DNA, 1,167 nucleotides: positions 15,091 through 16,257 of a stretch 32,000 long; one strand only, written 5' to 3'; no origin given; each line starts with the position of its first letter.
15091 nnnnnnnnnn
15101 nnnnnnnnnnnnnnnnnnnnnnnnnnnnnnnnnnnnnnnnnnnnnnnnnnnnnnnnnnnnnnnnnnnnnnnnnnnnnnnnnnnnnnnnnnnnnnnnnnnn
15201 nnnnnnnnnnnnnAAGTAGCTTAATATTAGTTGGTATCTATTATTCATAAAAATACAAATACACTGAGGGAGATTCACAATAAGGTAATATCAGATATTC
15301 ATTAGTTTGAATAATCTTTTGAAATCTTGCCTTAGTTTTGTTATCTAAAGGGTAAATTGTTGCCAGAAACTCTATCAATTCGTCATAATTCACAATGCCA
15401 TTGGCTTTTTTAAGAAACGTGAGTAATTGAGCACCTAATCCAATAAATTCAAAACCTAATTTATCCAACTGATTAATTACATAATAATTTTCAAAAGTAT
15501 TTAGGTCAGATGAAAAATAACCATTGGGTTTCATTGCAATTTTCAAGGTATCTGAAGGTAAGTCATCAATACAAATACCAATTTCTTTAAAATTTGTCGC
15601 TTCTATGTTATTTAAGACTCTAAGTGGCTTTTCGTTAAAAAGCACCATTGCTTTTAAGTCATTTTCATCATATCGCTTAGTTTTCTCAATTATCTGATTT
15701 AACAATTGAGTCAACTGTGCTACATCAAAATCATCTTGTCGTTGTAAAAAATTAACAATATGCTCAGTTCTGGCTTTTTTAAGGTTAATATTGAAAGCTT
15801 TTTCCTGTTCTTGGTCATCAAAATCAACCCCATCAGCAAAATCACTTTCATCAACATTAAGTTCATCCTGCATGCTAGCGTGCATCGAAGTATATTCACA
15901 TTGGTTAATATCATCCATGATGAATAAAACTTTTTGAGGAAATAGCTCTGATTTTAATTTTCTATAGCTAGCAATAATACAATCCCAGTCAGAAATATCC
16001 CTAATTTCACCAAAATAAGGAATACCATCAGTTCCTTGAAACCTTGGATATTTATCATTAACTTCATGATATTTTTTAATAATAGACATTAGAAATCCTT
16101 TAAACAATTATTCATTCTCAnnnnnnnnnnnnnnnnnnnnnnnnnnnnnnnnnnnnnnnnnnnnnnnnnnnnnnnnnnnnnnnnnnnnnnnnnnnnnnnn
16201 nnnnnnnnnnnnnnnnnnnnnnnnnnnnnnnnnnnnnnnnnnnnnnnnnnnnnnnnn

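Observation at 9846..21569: Twelve co-directional genes behind a single TPP riboswitch: a thiamine super-operon with five unassigned members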

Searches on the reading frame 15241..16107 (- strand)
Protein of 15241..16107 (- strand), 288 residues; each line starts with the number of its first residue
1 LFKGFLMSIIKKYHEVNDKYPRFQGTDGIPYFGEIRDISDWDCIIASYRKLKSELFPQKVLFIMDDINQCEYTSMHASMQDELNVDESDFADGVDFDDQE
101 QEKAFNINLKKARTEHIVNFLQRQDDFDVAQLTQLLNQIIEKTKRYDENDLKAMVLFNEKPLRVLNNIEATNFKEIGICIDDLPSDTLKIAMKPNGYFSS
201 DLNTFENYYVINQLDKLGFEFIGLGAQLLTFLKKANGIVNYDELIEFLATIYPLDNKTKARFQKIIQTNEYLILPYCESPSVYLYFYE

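Call 4: search_protein_families(library=pfam, proteins=[window:15241-16107:-])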
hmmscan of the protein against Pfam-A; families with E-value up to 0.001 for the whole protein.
window:15241-16107:- (288 aa): 0 families

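Call 5: search_protein_families(library=ncbifam, proteins=[window:15241-16107:-])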
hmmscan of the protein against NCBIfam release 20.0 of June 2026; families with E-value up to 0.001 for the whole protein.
window:15241-16107:- (288 aa): 0 families

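Call 9: find_encoding_contigs(protein=window:15241-16107:-, flank=10000, max_places=6)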
Protein window:15241-16107:- (288 aa): no gene with exactly this product is on record in the collection.

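Call 11: find_encoding_contigs(protein=window:15241-16089:-, flank=10000, max_places=6)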
Protein window:15241-16089:- (282 aa): no gene with exactly this product is on record in the collection.

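Call 43: search_protein_representatives(protein=window:15241-16089:-)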
Query: 282 residues. Proteins with E-value up to 0.001 (for the whole library): 116; up to 1e-10: 29; up to 1e-30: 8. The best 116 are listed.
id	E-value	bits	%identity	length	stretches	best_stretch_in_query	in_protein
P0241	5.8e-68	245.5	46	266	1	23-282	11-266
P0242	4.0e-45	170.6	35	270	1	24-282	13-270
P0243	1.8e-43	165.2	42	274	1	23-278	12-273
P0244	8.0e-36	140.1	33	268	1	19-281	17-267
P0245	1.8e-34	135.7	44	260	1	25-272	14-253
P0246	8.6e-33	130.1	34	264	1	20-277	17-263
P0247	1.1e-31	126.5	37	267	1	18-281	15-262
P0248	1.5e-31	126.1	36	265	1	22-277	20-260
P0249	1.7e-30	122.6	42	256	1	25-281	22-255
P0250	2.3e-28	115.6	35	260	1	22-273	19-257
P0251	8.1e-28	113.8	36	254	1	21-281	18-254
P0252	6.8e-24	101.0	34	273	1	22-275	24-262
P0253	1.3e-21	93.5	50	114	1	178-279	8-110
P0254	6.2e-19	84.7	34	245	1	25-272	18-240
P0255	1.2e-18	83.7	34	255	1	23-274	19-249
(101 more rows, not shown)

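Call 45: search_protein_families(library=pfam, alignment_id=A2, max_evalue=1)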
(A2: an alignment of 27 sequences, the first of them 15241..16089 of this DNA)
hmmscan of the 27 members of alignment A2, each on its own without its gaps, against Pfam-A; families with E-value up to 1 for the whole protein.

A. member 1, window:15241-16089:- (282 aa): 2 families
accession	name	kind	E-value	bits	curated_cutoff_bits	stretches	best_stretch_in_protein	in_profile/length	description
PF16486.11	ArgoN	-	0.082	13.8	30.9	1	60-133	61-141/142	N-terminal domain of argonaute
PF00527.23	E7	-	0.2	12.2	27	1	64-131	15-82/92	E7 protein, Early protein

B. families by the number of members that match (of 27 scanned): 19 families
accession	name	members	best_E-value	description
PF14062.11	DUF4253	7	0.00027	Domain of unknown function (DUF4253)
PF19244.4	Poly_A_pol_cat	1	0.001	Poly(A) polymerase catalytic subunit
PF14407.11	Frankia_peptide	1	0.005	Ribosomally synthesized peptide prototyped by Frankia Franean1_4349.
PF24479.1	PSI_PlexinA-B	1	0.034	Plexin A/B, PSI domain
PF06656.16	Tenui_PVC2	1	0.058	Tenuivirus PVC2 protein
PF07801.16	DUF1647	1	0.064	Protein of unknown function (DUF1647)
PF18081.7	FANC_SAP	1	0.068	Fanconi anemia-associated nuclease SAP domain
PF18237.6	Tk-SP_N-pro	1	0.079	Tk-SP N-propeptide domain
PF16486.11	ArgoN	1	0.082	N-terminal domain of argonaute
PF13174.12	TPR_6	1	0.088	Tetratricopeptide repeat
PF02348.25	CTP_transf_3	1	0.089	Cytidylyltransferase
PF08893.15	DUF1839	1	0.12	Domain of unknown function (DUF1839)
PF02721.21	DUF223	1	0.18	Domain of unknown function DUF223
PF23736.1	Ig_ZP2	1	0.19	Zona pellucida sperm-binding protein 2, Ig-like domain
PF00527.23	E7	1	0.2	E7 protein, Early protein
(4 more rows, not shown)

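Call 46: search_solved_structures(query=A2, max_evalue=5)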
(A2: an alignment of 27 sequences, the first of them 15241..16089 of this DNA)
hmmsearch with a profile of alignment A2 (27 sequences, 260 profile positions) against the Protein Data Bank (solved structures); distinct sequences matched with E-value up to 5: 26.
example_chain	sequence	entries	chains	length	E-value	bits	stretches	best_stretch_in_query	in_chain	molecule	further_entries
8ti9_E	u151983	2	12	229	0.32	13.8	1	64-164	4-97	Shedu protein SduA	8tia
8vru_A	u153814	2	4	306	0.99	12.1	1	119-184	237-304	Capsid protein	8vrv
3sej_A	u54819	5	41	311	0.99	12.1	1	119-184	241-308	Capsid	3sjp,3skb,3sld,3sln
4ops_A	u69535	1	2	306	1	12.1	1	119-184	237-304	Major capsid protein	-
4oov_A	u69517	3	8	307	1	12.1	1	119-184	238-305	Major capsid protein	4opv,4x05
6n81_A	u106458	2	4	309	1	12.1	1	119-184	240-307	Major capsid protein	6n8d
4x07_A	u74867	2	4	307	1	12.1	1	120-184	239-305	VP1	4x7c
4oox_A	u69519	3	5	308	1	12.1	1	120-184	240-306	VP1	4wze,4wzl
6h9v_A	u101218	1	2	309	1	12.1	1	120-184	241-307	VP1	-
4opo_A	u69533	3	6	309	1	12.1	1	120-184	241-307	VP1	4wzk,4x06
7jie_A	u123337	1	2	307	1.3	11.7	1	126-184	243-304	VP1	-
8en4_B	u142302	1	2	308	1.3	11.7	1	126-184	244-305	VP1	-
8vkx_A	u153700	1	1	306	1.4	11.7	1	126-184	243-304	VP1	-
8emy_A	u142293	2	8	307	1.4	11.7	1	126-184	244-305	GII.4 P domain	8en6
4op7_A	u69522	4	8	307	1.4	11.7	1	126-184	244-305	VP1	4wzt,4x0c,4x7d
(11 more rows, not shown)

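Call 96: search_protein_families(library=phrogs, proteins=[window:15241-16089:-], max_evalue=0.01)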
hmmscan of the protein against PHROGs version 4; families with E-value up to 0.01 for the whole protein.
window:15241-16089:- (282 aa): 0 families

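Call 97: search_protein_families(library=padloc, proteins=[window:15241-16089:-], max_evalue=0.01)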
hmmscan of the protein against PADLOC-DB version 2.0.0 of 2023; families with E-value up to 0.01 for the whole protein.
window:15241-16089:- (282 aa): 0 families

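Call 98: search_dna_similar(query=window:15241-16089:-, collection=plasmids, mode=protein, max_rows=10, max_evalue=0.001)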
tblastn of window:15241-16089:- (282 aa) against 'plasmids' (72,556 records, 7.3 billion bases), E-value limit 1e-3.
Records with a match: 3; places in all: 3; records where one place covers at least 80% of the query: 3.
Best place of each record, by identity: <60% 3.
By first word of the organism name: Acinetobacter 3.
By predicted mobility (MOB-suite, as given by PLSDB): conjugative 1; non-mobilizable 1; mobilizable 1.
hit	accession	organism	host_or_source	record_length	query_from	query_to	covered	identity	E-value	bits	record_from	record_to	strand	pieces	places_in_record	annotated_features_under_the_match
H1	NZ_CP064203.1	Acinetobacter baumannii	Homo sapiens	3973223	26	277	89%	32.0%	2e-29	124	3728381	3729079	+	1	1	none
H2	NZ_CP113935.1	Acinetobacter sp. ESL0695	Melipona lateralis,Rain forest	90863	26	272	88%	32.4%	6e-25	111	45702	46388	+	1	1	hypothetical protein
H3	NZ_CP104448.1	Acinetobacter baumannii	Homo sapiens,sputum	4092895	26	277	89%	31.1%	6e-31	128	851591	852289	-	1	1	none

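Call 102: get_annotated_region(hit=H2, flank=5000)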
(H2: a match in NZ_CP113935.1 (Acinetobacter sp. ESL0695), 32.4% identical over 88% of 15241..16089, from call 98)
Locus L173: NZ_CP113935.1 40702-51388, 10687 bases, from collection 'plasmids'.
description: Acinetobacter sp. ESL0695 plasmid unnamed4, complete sequence
organism: Acinetobacter sp. ESL0695 (NCBI taxid 2983215)
taxonomy: Bacteria; Pseudomonadota; Gammaproteobacteria; Moraxellales; Moraxellaceae; Acinetobacter; Acinetobacter sp. ESL0695
host: -; source: Melipona lateralis,Rain forest; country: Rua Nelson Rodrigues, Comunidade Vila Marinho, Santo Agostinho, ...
typing (MOB-suite, as given by PLSDB): non-mobilizable
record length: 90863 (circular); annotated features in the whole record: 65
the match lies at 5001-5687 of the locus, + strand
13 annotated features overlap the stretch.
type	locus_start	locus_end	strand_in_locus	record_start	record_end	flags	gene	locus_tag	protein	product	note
CDS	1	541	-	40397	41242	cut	-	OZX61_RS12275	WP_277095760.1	nitroreductase family protein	-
CDS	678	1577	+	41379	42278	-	-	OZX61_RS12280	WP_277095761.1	LysR family transcriptional regulator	-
CDS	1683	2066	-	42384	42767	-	-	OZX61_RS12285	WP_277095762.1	VOC family protein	-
CDS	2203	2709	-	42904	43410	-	-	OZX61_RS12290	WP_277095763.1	hypothetical protein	-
CDS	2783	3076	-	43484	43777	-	-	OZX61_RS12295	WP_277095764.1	type II toxin-antitoxin system RelE/ParE family toxin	GO:0030541 - plasmid partitioning [Evidence IEA]; GO:0051290 - protein heterotetramerization [Evidence IEA]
CDS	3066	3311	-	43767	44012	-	-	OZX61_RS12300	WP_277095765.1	type II toxin-antitoxin system RelB/DinJ family antitoxin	-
CDS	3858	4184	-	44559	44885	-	-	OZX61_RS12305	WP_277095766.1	hypothetical protein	-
CDS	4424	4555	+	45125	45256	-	-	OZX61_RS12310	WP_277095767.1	hypothetical protein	-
CDS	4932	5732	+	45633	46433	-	-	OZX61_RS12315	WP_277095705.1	hypothetical protein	-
CDS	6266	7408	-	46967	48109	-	-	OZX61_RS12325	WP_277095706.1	hypothetical protein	-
CDS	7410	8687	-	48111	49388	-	-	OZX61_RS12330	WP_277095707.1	hypothetical protein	-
CDS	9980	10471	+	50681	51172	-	-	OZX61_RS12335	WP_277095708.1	POTRA domain-containing protein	-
CDS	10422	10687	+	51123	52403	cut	-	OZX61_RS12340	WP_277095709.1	ShlB/FhaC/HecB family hemolysin secretion/activation protein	GO:0006811 - monoatomic ion transport [Evidence IEA]; GO:0015031 - protein transport [Evidence IEA]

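Call 103: predict_structure(alignment_id=A2)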
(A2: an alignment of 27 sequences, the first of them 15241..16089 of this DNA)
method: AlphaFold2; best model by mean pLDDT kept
length: 282 residues; sequences in the alignment: 27
mean_pLDDT: 92.0   pTM: 0.91
mean pLDDT of the five models: 92.0, 91.7, 91.5, 90.4, 90.3
residues with pLDDT >= 90: 236; 70-90: 30; 50-70: 15; < 50: 1
segments of 3 or more residues with pLDDT < 50: none
pLDDT, mean of each block of 10 residues (from residue 1): 79 55 80 95 97 96 92 92 93 90 91 94 95 97 97 94 84 96 96 96 98 97 96 92 97 95 97 95 91
secondary structure, 60 per line:
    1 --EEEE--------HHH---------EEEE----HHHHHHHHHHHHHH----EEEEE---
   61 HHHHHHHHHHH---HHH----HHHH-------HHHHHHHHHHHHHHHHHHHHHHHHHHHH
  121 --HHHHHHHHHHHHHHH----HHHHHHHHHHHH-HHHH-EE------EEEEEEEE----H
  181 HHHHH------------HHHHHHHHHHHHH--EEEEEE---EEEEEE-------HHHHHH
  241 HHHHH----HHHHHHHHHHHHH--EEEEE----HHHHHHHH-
elements in order: E3-6 E27-30 H35-48 E53-57 H61-71 H82-85 H93-120 H123-137 H142-153 H155-158 E168-175 H180-185 H198-210 E213-218 E222-227 H235-245 H250-262 E265-269 H274-281

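Call 106: fold_search(model_id=the predicted structure, library=pdb)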
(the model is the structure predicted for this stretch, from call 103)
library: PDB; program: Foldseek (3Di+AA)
matches with E <= 10: 27; with E <= 0.001: 0
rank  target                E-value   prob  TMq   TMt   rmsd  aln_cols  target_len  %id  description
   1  6x26_A                2.5e+00  0.08  0.12  0.04  10.6        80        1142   20  Mfd-bound E.coli RNA polymerase elongation complex - L1 state (released 2021-02-03)
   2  7tlr_B                2.6e+00  0.02  0.12  0.09  17.7       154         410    8  Structure of Atopobium parvulum SufS A34Y mutant (released 2022-02-16)
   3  5nbz_A                2.6e+00  0.01  0.11  0.13  32.5       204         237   14  Wzz dodecamer fitted by MDFF to the Wzz experimental map from cryo-EM (released 2017-04-05)
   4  7tlq_B                3.3e+00  0.01  0.12  0.09  16.9       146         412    8  Structure of Atopobium parvulum SufS C375S (released 2022-02-16)
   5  5kkg_B                3.9e+00  0.02  0.11  0.08  12.3       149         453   10  Crystal structure of E72A mutant of ancestral protein ancMT of ADP-dependent sugar kinases family (released 2017-07-26)
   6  2yri_A                4.4e+00  0.02  0.11  0.10  16.0       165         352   10  Crystal structure of alanine-pyruvate aminotransferase with 2-methylserine (released 2008-04-15)
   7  6l5d_B                4.7e+00  0.01  0.11  0.12  15.8       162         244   15  Crystal structure of the gas vesicle protein GvpF from Anabaena sp. PCC7120 (released 2020-09-02)
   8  7tlq_A                5.2e+00  0.01  0.12  0.09  16.8       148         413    9  Structure of Atopobium parvulum SufS C375S (released 2022-02-16)
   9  6c3d_A                5.5e+00  0.02  0.14  0.11  16.6       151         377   12  O2-, PLP-dependent L-arginine hydroxylase RohP quinonoid II complex (released 2018-03-07)
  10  6c3a_A                5.5e+00  0.02  0.14  0.11  16.6       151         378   12  O2-, PLP-dependent L-arginine hydroxylase RohP 4-hydroxy-2-ketoarginine complex (released 2018-03-07)
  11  8d8s                  5.8e+00  0.01  0.13  0.10  17.2       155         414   10  SufS from Staphylococcus aureus (released 2022-12-07)
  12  7old_SY               6.6e+00  0.03  0.08  0.16  10.9        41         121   27  Thermophilic eukaryotic 80S ribosome at pe/E (TI)-POST state (released 2022-01-26)
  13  6c3a_B                6.6e+00  0.02  0.15  0.12  16.6       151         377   12  O2-, PLP-dependent L-arginine hydroxylase RohP 4-hydroxy-2-ketoarginine complex (released 2018-03-07)
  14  6c3b_A                6.9e+00  0.02  0.15  0.12  16.6       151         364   12  O2-, PLP-Dependent L-Arginine Hydroxylase RohP Holoenzyme (released 2018-03-07)
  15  7fiv_B                6.9e+00  0.01  0.07  0.03  15.4        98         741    6  Crystal structure of the complex formed by Wolbachia cytoplasmic incompatibility factors CidA and CidBND1-ND2 from wPi (released 2022-04-06)
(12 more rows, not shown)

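Call 109: fold_search(model_id=the predicted structure, library=viral)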
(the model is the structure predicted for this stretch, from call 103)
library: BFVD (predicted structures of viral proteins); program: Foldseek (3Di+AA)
matches with E <= 10: 33; with E <= 0.001: 0
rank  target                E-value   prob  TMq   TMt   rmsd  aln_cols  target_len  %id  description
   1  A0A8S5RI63            8.3e-01  0.08  0.08  0.11  10.5        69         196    3  Uncharacterized protein [virus sp. ctML55]
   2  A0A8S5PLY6            8.7e-01  0.10  0.09  0.09   7.7        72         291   12  Minor capsid protein [Myoviridae sp. ctWXg38]
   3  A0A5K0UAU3            2.2e+00  0.03  0.12  0.07  10.5       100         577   19  Uncharacterized protein [Yasminevirus sp. GU-2018]
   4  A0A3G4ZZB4            2.4e+00  0.01  0.13  0.13  22.4       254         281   12  Uncharacterized protein [Edafosvirus sp.]
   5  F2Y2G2                3.1e+00  0.03  0.15  0.11  15.0       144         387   12  (no name in the UniProt tables at hand)
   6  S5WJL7                3.6e+00  0.02  0.12  0.17  15.9       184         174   11  LPP20 lipoprotein [Campylobacter phage CP8]
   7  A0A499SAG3            4.1e+00  0.01  0.11  0.06  19.9       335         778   11  (no name in the UniProt tables at hand)
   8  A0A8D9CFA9            4.3e+00  0.02  0.11  0.12  10.1        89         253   15  Uncharacterized protein [uncultured marine phage]
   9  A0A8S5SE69            4.3e+00  0.02  0.13  0.09  20.3       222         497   14  Uncharacterized protein [Caudovirales sp. ctrNG92]
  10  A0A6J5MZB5            5.7e+00  0.05  0.11  0.21  14.3        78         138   10  Uncharacterized protein [uncultured Caudovirales phage]
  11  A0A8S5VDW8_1          5.7e+00  0.01  0.14  0.07  19.8       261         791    7  Tail tape measure protein [Siphoviridae sp. ctGa111]
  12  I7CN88                6.1e+00  0.01  0.15  0.08  18.0       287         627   13  Uncharacterized protein [Pseudomonas phage PA7]
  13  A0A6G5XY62            6.1e+00  0.01  0.07  0.10  14.8       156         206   12  (no name in the UniProt tables at hand)
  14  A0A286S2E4            6.1e+00  0.01  0.10  0.08  20.3       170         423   12  Uncharacterized protein [Arthrobacter phage Molivia]
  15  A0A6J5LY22            6.4e+00  0.06  0.11  0.12   6.6        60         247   12  Alpha/beta hydrolase fold-1 [uncultured Caudovirales phage]
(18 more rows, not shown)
